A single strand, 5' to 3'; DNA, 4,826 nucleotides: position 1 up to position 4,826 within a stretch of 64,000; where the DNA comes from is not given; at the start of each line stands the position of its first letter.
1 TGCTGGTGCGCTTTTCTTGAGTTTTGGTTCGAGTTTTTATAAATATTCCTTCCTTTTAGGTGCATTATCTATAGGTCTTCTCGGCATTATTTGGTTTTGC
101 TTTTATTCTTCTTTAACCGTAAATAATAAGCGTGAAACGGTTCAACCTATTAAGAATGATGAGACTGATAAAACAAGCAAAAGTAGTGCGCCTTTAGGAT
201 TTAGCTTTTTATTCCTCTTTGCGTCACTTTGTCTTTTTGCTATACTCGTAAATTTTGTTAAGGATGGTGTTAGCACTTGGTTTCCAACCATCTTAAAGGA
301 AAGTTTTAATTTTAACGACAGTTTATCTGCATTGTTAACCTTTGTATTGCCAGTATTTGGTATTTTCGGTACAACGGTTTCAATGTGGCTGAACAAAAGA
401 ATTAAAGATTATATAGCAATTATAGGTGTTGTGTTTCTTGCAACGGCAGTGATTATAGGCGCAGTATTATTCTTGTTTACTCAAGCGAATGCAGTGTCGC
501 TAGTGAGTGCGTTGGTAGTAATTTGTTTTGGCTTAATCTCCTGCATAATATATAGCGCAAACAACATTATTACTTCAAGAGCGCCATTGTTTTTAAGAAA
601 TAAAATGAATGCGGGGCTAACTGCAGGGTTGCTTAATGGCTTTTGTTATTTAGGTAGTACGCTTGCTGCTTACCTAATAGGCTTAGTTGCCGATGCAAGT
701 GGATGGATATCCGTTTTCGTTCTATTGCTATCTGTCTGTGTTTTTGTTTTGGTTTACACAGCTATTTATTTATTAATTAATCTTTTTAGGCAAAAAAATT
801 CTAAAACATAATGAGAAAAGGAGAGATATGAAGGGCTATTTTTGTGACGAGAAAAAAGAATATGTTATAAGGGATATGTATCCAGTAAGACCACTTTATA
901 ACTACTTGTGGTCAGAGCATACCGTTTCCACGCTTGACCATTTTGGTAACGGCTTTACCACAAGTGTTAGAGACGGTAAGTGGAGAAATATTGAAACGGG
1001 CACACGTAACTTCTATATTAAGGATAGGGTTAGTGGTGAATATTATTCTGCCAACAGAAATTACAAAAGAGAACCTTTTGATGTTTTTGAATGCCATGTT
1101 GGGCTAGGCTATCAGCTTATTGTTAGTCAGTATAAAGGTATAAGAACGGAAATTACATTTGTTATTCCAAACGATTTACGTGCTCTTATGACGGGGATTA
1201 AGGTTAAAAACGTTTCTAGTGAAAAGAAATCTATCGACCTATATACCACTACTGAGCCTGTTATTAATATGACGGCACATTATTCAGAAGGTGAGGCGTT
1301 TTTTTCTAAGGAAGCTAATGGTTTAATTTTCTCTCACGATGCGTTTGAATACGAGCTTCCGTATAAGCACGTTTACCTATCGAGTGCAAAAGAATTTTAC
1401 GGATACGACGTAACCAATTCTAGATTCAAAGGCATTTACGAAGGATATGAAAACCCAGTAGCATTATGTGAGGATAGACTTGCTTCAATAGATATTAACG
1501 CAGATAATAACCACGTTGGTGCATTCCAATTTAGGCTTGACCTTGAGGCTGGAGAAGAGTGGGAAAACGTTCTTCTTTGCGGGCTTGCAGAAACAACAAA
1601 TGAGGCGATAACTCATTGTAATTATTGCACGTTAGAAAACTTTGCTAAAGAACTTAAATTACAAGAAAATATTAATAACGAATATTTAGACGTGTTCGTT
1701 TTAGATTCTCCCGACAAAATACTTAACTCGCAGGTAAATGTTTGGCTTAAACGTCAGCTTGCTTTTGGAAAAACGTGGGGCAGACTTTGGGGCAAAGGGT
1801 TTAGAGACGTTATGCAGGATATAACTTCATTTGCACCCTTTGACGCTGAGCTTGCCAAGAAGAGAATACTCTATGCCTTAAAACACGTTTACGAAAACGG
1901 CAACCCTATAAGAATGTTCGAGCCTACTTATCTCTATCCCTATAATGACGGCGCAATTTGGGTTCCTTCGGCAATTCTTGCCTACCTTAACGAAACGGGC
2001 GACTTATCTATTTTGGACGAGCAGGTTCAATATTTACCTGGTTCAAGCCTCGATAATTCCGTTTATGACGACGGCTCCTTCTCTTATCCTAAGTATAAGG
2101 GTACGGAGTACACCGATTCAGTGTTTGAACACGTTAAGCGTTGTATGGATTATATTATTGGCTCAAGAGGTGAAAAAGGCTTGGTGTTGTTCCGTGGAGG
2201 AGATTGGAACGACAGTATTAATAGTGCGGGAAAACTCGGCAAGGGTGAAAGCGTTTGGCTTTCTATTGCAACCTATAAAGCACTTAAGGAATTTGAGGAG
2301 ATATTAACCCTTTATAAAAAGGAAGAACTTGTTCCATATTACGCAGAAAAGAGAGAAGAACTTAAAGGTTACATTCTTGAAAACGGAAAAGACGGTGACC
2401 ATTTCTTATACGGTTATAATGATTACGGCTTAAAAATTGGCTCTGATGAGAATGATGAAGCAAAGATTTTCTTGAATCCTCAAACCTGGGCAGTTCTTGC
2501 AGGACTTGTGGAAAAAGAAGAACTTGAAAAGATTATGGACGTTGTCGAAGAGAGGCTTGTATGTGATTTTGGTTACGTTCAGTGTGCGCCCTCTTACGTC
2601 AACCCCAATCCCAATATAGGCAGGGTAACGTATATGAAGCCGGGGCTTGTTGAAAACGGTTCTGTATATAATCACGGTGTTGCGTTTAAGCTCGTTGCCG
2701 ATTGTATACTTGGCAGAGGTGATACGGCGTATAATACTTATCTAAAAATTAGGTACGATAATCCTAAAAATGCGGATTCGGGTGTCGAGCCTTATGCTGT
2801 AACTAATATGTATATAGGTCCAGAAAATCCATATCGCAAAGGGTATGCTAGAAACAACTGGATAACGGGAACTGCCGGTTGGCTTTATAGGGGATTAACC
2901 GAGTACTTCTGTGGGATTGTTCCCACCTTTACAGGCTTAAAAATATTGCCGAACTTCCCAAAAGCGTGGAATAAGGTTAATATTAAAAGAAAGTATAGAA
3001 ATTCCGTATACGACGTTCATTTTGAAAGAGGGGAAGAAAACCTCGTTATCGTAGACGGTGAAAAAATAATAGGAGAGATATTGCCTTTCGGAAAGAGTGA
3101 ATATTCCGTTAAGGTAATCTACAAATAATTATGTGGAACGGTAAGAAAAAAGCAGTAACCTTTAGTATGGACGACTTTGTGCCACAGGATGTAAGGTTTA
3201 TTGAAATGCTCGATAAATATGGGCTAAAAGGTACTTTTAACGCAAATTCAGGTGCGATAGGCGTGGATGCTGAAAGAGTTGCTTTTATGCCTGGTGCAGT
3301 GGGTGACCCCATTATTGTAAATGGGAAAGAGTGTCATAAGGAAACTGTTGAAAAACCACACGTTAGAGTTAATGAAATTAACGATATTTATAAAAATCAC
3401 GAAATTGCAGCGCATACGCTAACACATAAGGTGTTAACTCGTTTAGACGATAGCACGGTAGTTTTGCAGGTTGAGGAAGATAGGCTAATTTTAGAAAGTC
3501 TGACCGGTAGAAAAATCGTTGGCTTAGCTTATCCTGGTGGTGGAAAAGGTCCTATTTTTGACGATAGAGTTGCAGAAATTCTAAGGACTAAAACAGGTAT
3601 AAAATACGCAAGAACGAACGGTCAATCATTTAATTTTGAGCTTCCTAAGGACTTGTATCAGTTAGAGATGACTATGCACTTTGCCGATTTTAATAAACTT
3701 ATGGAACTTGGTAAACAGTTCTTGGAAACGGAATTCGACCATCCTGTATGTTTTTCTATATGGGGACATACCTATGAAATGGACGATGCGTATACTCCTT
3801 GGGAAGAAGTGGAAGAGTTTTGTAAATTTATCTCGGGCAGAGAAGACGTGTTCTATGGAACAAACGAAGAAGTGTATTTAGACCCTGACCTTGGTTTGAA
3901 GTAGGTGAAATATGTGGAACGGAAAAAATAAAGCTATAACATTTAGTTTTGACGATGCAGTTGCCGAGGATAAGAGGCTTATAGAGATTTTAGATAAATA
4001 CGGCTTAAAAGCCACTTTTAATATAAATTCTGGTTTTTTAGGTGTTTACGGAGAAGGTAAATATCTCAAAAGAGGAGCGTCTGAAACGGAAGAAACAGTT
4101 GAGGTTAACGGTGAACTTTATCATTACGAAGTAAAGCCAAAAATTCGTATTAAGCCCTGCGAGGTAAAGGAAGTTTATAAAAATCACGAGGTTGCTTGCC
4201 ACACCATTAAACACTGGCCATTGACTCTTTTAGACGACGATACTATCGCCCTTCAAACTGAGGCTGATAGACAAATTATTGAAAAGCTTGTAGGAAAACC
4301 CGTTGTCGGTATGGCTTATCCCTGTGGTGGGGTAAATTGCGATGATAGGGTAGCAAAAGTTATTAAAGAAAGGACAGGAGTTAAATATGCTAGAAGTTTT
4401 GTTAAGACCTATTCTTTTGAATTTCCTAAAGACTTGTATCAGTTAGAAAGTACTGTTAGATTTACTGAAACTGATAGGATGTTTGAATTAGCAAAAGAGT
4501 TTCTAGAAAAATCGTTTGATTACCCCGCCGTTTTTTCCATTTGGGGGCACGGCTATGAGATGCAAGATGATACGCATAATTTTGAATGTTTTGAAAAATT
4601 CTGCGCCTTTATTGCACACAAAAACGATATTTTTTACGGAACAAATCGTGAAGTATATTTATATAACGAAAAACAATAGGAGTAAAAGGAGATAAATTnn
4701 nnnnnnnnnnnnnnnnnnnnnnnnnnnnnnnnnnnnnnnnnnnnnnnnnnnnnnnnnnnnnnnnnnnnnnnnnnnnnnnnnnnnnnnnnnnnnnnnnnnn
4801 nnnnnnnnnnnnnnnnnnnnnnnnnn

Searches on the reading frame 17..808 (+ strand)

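Call 28: search_protein_families(library=pfam, proteins=[window:17-808:+], max_evalue=0.00001)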
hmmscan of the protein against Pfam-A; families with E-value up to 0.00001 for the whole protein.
window:17-808:+ (264 aa): 1 family
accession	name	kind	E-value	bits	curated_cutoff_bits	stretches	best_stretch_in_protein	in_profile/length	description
PF07690.21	MFS_1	-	6.2e-15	55.4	33.4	1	8-190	150-324/347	Major Facilitator Superfamily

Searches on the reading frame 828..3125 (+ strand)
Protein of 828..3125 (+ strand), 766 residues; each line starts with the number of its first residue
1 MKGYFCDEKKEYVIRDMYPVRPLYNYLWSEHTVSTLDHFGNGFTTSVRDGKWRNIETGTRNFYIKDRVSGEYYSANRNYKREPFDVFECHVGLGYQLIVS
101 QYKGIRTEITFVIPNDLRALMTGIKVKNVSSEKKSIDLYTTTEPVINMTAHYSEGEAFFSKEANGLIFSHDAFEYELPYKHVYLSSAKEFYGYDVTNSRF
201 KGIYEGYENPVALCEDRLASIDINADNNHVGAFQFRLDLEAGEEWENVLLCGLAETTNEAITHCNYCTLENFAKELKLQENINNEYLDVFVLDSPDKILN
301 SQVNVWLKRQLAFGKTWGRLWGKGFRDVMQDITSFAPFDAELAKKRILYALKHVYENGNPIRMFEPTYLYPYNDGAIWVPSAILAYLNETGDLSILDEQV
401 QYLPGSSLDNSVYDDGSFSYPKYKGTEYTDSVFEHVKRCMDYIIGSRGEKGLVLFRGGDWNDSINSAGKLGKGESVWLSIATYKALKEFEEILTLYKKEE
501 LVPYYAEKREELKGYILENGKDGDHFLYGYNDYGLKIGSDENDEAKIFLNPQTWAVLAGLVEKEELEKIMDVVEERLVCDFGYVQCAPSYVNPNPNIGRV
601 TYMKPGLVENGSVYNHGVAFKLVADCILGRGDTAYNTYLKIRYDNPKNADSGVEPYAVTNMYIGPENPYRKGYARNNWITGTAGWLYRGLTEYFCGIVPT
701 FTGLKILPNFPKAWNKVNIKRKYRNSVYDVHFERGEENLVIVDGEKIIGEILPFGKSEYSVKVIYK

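Call 28: search_protein_families(library=pfam, proteins=[window:828-3125:+], max_evalue=0.00001)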
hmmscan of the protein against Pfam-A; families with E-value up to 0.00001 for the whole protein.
window:828-3125:+ (766 aa): 2 families
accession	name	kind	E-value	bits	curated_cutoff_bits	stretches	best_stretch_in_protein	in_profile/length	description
PF17167.11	Glyco_hydro_94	-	2.6e-78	264.1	27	1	284-696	3-420/420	Glycosyl hydrolase 94 superfamily, catalytic domain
PF06165.18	GH94_b-supersand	-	1.4e-27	97.2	23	1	22-252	3-251/251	Glycosyl hydrolase 94, supersandwich domain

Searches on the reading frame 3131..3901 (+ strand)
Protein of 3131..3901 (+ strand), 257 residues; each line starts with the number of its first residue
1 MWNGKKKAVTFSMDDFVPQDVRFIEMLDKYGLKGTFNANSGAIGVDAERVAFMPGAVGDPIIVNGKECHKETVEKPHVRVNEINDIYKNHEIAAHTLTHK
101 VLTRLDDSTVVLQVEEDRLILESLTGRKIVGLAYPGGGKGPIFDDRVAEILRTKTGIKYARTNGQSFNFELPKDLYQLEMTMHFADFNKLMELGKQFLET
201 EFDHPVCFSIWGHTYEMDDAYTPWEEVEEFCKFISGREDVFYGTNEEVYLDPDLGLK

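Call 28: search_protein_families(library=pfam, proteins=[window:3131-3901:+], max_evalue=0.00001)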
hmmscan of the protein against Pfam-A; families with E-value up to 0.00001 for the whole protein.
window:3131-3901:+ (257 aa): 1 family
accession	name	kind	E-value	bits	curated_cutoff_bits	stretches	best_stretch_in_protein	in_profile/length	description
PF01522.26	Polysacc_deac_1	-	3.8e-12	46.7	23.1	1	4-152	4-117/124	Polysaccharide deacetylase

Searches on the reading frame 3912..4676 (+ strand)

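Call 28: search_protein_families(library=pfam, proteins=[window:3912-4676:+], max_evalue=0.00001)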
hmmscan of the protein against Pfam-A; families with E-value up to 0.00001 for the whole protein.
window:3912-4676:+ (255 aa): 1 family
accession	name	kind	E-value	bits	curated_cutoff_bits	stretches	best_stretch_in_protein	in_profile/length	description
PF01522.26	Polysacc_deac_1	-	3.3e-15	56.6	23.1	1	5-152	5-117/124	Polysaccharide deacetylase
